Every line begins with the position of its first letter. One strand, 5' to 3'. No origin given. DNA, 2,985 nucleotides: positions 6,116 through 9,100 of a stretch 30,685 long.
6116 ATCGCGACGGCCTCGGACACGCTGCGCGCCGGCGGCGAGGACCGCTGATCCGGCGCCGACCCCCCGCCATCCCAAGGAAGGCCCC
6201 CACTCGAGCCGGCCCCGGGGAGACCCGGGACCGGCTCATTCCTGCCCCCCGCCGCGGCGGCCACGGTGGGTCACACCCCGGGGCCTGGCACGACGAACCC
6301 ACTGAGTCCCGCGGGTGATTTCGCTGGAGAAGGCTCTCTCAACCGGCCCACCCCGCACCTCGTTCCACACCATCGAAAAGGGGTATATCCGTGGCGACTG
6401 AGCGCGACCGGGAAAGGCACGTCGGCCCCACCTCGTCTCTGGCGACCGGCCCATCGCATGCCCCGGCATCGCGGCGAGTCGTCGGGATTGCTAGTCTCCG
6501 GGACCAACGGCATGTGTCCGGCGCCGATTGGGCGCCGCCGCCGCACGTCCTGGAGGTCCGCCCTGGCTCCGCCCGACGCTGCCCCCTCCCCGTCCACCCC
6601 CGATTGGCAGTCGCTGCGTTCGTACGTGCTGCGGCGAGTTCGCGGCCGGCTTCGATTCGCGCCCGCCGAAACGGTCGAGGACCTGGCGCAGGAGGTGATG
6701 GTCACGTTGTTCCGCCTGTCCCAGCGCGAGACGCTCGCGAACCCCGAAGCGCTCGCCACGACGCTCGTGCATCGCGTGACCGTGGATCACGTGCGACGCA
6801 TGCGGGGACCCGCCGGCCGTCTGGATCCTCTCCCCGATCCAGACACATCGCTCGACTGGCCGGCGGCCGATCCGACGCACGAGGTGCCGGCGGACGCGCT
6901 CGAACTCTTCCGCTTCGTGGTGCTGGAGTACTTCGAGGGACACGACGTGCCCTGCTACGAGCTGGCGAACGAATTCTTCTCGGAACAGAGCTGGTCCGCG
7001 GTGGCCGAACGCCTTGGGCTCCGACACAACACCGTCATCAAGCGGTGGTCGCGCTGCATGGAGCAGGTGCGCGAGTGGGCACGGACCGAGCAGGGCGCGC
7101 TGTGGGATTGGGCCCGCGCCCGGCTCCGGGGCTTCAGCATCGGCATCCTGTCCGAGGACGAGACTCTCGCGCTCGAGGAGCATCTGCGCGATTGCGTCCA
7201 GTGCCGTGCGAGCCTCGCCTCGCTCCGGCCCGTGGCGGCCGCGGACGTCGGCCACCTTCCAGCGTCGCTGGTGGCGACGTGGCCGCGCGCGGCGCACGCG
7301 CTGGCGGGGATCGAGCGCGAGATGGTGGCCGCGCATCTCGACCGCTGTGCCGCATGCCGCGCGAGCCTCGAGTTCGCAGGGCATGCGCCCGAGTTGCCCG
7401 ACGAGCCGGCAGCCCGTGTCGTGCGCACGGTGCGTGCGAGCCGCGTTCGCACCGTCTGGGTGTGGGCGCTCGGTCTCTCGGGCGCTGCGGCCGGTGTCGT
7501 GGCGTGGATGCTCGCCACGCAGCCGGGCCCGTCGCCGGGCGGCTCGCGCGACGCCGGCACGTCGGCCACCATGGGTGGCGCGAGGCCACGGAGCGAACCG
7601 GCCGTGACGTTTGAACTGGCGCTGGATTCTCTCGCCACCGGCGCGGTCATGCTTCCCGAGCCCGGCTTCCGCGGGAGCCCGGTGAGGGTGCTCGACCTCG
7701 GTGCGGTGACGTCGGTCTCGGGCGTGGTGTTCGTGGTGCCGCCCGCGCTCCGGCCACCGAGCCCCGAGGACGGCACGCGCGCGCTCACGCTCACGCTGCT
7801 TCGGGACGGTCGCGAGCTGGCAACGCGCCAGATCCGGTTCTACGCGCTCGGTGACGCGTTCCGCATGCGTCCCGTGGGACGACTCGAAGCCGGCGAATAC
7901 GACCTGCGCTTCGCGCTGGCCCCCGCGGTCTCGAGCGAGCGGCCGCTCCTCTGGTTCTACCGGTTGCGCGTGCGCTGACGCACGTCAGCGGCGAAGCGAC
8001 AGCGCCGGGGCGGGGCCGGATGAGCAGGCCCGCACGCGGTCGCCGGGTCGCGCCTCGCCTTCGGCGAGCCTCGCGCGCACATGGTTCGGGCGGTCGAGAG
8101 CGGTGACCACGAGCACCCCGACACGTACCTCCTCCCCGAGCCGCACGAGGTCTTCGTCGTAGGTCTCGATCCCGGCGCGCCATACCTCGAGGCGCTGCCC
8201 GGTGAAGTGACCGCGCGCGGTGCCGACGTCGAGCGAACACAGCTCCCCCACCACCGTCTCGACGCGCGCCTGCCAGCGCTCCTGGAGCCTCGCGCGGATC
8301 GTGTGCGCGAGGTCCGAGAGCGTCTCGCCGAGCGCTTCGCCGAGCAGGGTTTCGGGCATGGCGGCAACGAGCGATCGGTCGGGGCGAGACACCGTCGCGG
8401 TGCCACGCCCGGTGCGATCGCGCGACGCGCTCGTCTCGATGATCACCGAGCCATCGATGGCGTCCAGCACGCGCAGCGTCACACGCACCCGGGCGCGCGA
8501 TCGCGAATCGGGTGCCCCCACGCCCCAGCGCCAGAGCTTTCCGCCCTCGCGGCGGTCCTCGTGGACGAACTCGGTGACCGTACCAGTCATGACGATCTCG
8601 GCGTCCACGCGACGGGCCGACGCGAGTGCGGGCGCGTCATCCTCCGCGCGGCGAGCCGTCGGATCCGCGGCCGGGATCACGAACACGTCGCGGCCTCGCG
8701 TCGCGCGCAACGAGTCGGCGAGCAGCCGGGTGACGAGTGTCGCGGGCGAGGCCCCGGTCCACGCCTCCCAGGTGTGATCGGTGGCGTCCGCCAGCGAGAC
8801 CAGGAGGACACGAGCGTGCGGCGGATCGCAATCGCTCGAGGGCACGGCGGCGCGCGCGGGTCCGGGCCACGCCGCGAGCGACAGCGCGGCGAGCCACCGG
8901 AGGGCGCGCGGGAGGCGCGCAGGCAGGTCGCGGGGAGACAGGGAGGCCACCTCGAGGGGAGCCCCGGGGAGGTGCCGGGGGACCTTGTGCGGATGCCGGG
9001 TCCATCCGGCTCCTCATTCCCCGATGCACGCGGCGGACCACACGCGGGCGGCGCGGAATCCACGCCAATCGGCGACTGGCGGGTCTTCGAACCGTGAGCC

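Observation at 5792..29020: Three-copy bipartite promoter motif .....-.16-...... defines a candidate ECF regulon (lipoprotein, sigma fusion, STAS-hydrolase operon)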

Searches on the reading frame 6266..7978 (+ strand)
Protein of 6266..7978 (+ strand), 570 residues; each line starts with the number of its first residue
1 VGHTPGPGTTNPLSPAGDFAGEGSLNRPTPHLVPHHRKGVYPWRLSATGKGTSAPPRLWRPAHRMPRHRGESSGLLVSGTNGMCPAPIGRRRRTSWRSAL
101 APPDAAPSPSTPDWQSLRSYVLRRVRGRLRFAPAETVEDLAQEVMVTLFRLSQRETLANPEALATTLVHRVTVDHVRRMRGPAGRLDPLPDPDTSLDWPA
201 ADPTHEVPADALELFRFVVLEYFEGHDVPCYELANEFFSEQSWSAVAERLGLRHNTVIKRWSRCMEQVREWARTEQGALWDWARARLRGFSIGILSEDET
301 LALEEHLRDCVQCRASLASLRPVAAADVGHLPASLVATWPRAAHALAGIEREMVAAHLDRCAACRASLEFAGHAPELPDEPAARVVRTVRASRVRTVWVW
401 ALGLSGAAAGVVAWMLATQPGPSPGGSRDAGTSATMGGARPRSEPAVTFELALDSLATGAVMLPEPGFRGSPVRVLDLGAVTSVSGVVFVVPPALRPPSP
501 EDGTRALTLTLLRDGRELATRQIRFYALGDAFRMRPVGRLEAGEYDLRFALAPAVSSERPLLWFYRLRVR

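Call 9: search_protein_families(library=pfam, proteins=[window:6266-7978:+], max_evalue=0.01)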
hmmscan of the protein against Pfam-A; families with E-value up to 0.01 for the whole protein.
window:6266-7978:+ (570 aa): 2 families
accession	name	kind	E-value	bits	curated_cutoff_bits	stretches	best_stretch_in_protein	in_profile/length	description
PF13490.11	zf-HC2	-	3.7e-06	27.4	22.2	1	341-365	11-35/35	Putative zinc-finger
PF04542.20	Sigma70_r2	-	5.6e-05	23.3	24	1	123-178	11-67/71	Sigma-70 region 2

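Call 71: find_homologous_proteins(query=window:6512-7978:+, max_evalue=1e-10)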
Query window:6512-7978:+ (488 aa): 51 proteins with E <= 1e-10 among 8000 candidates.
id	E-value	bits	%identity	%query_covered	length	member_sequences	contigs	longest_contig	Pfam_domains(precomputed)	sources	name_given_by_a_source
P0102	1.5e-182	626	100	59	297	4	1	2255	PF13490.12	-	-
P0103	2.6e-160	552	87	59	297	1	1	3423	PF13490.12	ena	-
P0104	5.6e-126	439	72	59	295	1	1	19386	PF13490.12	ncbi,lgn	-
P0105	9.8e-123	429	70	59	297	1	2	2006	PF13490.12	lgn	-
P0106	7.9e-120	419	70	59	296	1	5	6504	PF13490.12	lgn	-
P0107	8.7e-120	419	69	59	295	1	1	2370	PF13490.12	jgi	jgi:hypothetical protein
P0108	3.6e-118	413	67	59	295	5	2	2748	PF13490.12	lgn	-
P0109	1.0e-117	412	69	59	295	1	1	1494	PF13490.12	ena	-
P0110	2.6e-116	407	67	59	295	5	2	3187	PF13490.12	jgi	jgi:hypothetical protein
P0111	3.3e-116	407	66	59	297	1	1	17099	PF13490.12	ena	-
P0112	1.1e-115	405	67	59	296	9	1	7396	PF13490.12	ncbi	-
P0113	1.7e-115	405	67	59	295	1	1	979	PF13490.12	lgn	-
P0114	1.8e-114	401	66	59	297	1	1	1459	PF13490.12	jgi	jgi:hypothetical protein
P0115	3.0e-114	401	66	59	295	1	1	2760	PF13490.12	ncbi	-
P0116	4.9e-114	400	70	57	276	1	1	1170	PF13490.12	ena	-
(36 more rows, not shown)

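Call 73: find_encoding_contigs(protein=P0102, flank=3000, max_places=4)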
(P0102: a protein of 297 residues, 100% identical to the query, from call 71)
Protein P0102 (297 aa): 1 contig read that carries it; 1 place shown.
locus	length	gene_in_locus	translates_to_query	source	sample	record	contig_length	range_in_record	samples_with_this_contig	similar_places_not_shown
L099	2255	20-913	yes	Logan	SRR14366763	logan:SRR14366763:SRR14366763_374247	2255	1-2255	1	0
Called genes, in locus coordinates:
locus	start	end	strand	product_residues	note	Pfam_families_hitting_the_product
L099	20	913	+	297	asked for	PF13490:zf-HC2 (faint)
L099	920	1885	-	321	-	-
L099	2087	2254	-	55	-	?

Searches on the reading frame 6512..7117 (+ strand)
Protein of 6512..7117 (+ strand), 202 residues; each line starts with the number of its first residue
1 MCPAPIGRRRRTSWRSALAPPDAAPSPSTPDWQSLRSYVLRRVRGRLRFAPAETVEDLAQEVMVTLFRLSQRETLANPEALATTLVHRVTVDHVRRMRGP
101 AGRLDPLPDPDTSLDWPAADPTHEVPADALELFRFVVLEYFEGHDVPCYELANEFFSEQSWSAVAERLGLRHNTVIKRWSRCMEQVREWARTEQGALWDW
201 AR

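Call 28: find_homologous_proteins(query=window:6512-7117:+, max_evalue=0.00001)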
Query window:6512-7117:+ (202 aa): 99 proteins with E <= 0.00001 among 708 candidates.
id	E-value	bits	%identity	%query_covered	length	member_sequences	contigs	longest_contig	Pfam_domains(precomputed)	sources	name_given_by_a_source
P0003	1.5e-99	350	79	97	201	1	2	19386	PF04542.21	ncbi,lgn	-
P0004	1.0e-97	344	80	91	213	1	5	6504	PF04542.21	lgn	-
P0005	2.7e-96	339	78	92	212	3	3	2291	PF04542.21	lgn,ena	-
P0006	8.3e-96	338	74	100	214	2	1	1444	PF04542.21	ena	-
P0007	3.6e-95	336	77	97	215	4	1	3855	PF04542.21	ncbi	-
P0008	3.7e-95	336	78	93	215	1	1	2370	PF04542.21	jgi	jgi:DNA-directed RNA polymerase specialized sigma24 family protein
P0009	6.7e-95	335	75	100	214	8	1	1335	PF04542.21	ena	-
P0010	1.2e-94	334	77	91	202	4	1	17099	PF04542.21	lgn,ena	-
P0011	8.1e-94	331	74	99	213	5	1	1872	PF04542.21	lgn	-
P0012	2.2e-92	327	75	97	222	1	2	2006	PF04542.21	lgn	-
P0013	1.2e-89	318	77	90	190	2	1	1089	PF04542.21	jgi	-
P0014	1.3e-89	317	76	93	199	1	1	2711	PF04542.21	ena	-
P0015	8.1e-89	315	75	92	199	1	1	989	PF04542.21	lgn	-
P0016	6.0e-88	312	74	93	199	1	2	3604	PF04542.21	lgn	-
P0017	1.3e-87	311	74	93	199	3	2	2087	-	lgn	-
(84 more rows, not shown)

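Call 29: search_protein_families(library=ncbifam, proteins=[window:6512-7117:+], max_evalue=0.01)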
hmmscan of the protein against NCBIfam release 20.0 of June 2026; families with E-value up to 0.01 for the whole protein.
window:6512-7117:+ (202 aa): 11 families
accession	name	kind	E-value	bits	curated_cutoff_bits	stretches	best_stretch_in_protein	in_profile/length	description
TIGR02937.1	sigma70-ECF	superfamily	1.1e-05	25.2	42.9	1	38-188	17-163/165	sigma-70 family RNA polymerase sigma factor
NF058625.1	sigma_PG0214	equivalog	0.00012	21.8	130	1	52-98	28-75/170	GFO_1088 family ECF-type sigma factor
NF010500.0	PRK13919.1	subfamily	0.00013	22.2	226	1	46-189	42-182/186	putative RNA polymerase sigma E protein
NF009180.0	PRK12528.1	subfamily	0.00017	21.6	184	1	48-97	28-77/165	RNA polymerase sigma factor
NF008889.0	PRK11924.1-1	subfamily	0.00041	20.1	181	1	48-96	30-78/173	RNA polymerase sigma factor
TIGR02983.1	SigE-fam_strep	subfamily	0.00098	19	141.55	0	52-142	30-125/162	SigE family RNA polymerase sigma factor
NF041236.1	CAS_III-E_sigma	exception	0.0038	17.2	100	1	149-188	159-202/206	type III-E CRISPR-associated RpoE-like sigma factor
NF007229.0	PRK09647.1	equivalog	0.005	16.2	265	0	27-112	41-126/220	RNA polymerase sigma factor SigE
TIGR02985.1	Sig70_bacteroi1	subfamily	0.0055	16.9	126.4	0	52-96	25-70/162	RNA polymerase sigma-70 factor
NF009176.0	PRK12524.1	equivalog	0.0067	16.2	264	0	54-110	52-110/196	RNA polymerase sigma factor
NF041727.1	ECF_sigma_FecI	equivalog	0.0095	15.9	260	0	51-97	34-80/169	ferric citrate uptake sigma factor FecI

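Call 42: search_solved_structures(query=window:6512-7117:+, max_evalue=1)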
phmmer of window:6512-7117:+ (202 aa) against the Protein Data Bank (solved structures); distinct sequences matched with E-value up to 1: 0.

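Call 44: search_solved_structures(query=A2, max_evalue=10)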
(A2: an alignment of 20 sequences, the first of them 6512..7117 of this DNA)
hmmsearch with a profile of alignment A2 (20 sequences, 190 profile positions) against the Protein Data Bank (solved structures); distinct sequences matched with E-value up to 10: 10.
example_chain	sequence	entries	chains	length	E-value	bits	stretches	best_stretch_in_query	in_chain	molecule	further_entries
9m9d_F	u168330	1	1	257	0.0034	20.2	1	8-101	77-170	ECF RNA polymerase sigma factor SigE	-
9m9e_F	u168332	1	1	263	0.0036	20.1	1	8-101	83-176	ECF RNA polymerase sigma factor SigE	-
9m98_F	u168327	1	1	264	0.0037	20.1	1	8-101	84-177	ECF RNA polymerase sigma factor SigE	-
8xz4_A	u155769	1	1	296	0.97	12.2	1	19-63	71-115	Radixin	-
1gc6_A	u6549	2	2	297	0.98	12.2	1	19-63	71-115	RADIXIN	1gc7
8xz6_A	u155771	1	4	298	0.98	12.2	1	19-63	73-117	Radixin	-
3gwa_A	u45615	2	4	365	1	12.1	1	11-50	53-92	3-oxoacyl-(Acyl-carrier-protein) synthase III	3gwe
7aih_BM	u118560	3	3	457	1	12.1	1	131-181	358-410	mL70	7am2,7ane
1j19_A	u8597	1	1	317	1.1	12.1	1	19-63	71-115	radixin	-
8ouw_2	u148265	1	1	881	1.2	11.9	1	52-128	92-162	DNA replication licensing factor MCM2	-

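Call 48: predict_structure(alignment_id=A2)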
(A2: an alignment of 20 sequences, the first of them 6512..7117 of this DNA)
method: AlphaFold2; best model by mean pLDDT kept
length: 202 residues; sequences in the alignment: 20
mean_pLDDT: 79.4   pTM: 0.39
mean pLDDT of the five models: 79.4, 78.6, 78.5, 78.2, 76.8
residues with pLDDT >= 90: 100; 70-90: 45; 50-70: 18; < 50: 39
segments of 3 or more residues with pLDDT < 50: 7-20, 103-124
pLDDT, mean of each block of 10 residues (from residue 1): 50 46 60 95 91 95 95 89 93 81 47 42 61 92 94 90 91 94 92 87 85
secondary structure, 60 per line:
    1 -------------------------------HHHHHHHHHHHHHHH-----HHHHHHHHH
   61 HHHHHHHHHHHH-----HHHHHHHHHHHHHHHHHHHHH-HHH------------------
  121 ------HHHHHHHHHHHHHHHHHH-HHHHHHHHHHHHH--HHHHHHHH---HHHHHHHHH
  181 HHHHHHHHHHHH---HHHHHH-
elements in order: H32-46 H52-72 H78-98 H127-144 H146-158 H161-168 H172-192 H196-201

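Call 50: fold_search(model_id=the predicted structure, library=pdb)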
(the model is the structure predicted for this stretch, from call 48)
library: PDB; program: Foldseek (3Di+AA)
matches with E <= 10: 500; with E <= 0.001: 2
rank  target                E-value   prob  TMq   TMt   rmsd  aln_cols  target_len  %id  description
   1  6dv9_F                4.3e-04  1.00  0.27  0.31  21.0       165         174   18  Crystal structure of Mycobacterium tuberculosis transcription initiation complex(ECF sigma factor L) containing 5nt RN (released 2019-02-20)
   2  9m9e_F                8.7e-04  1.00  0.32  0.37  17.9       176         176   20  Structural Basis of Pausing During Transcription Initiation in Mycobacterium tuberculosis (released 2026-01-14)
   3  5zx2_F                2.7e-03  1.00  0.27  0.30  21.3       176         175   19  Mycobacterium tuberculosis RNA polymerase transcription initiation complex with ECF sigma factor sigma H and 7nt RNA (released 2019-03-20)
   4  6kop_F                3.2e-03  1.00  0.30  0.37  24.0       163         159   16  Mycobacterium tuberculosis initial transcription complex comprising sigma H and 5'-OH RNA of 9 nt (released 2020-03-11)
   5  6jcx_F                4.4e-03  1.00  0.29  0.31  21.4       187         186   19  Mycobacterium tuberculosis transcription initiation complex with ECF sigma factor sigma H and 6nt RNA (released 2019-05-29)
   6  9m9d_F                4.7e-03  1.00  0.30  0.37  22.3       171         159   22  Structural Basis of Pausing During Transcription Initiation in Mycobacterium tuberculosis (released 2026-01-14)
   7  6koo_F                5.8e-03  1.00  0.30  0.33  21.9       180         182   18  Mycobacterium tuberculosis initial transcription complex comprising sigma H and 5'-OH RNA of 7 nt (released 2020-03-11)
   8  9m98_F                6.1e-03  1.00  0.30  0.36  22.0       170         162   20  Structural Basis of Pausing During Transcription Initiation in Mycobacterium tuberculosis (released 2026-01-14)
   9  6jcy_F                7.6e-03  1.00  0.30  0.37  23.2       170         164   20  Mycobacterium tuberculosis RNA polymerase transcription initiation open complex with a chimeric ECF sigma factor sigH/ (released 2019-05-29)
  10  9a4r_A                9.5e-03  0.96  0.24  0.22  20.2       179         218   19  Integrative model of RPSH-RPOB by crosslinking MS and deep learning (released 2024-09-18)
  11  6kon_F                1.3e-02  0.97  0.25  0.27  21.6       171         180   18  Mycobacterium tuberculosis initial transcription complex comprising sigma H and 5'-OH RNA of 5 nt (released 2020-03-11)
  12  9a7s_A                2.3e-02  0.96  0.25  0.21  19.1       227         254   11  Integrative model of RPSD-RPOB by crosslinking MS and deep learning (released 2024-09-18)
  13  6tye_F                2.5e-02  0.98  0.28  0.34  21.6       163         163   18  Crystal structure of MTB sigma L transcription initiation complex with 5 nt long RNA primer (released 2020-03-11)
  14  6jbq_F                2.7e-02  0.97  0.27  0.29  22.2       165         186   18  CryoEM structure of Escherichia coli sigmaE transcription initiation complex containing 5nt of RNA (released 2019-05-29)
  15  6dxo_A                3.0e-02  1.00  0.27  0.39  14.4       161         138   14  1.8 A structure of RsbN-BldN complex. (released 2018-07-11)
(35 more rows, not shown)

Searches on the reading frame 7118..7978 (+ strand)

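Call 29: search_protein_families(library=ncbifam, proteins=[window:7118-7978:+], max_evalue=0.01)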
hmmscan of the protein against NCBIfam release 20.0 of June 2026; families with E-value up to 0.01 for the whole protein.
window:7118-7978:+ (286 aa): 2 families
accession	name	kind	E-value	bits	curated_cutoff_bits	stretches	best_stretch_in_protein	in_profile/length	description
NF052375.1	antisigma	equivalog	4e-06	27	100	1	6-42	5-41/217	anti-sigma factor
TIGR03988.1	antisig_RsrA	equivalog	0.0046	17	62.5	0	65-85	20-40/77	mycothiol system anti-sigma-R factor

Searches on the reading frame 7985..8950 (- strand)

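Call 9: search_protein_families(library=pfam, proteins=[window:7985-8950:-], max_evalue=0.01)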
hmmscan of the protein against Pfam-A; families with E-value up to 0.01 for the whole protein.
window:7985-8950:- (321 aa): 1 family
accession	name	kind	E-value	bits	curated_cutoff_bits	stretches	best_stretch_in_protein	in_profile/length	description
PF03783.19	CsgG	-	9.8e-06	25.5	20.8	1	115-176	88-149/210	Curli production assembly/transport component CsgG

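Call 29: search_protein_families(library=ncbifam, proteins=[window:7985-8950:-], max_evalue=0.01)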
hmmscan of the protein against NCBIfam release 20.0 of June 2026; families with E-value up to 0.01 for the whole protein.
window:7985-8950:- (321 aa): 0 families
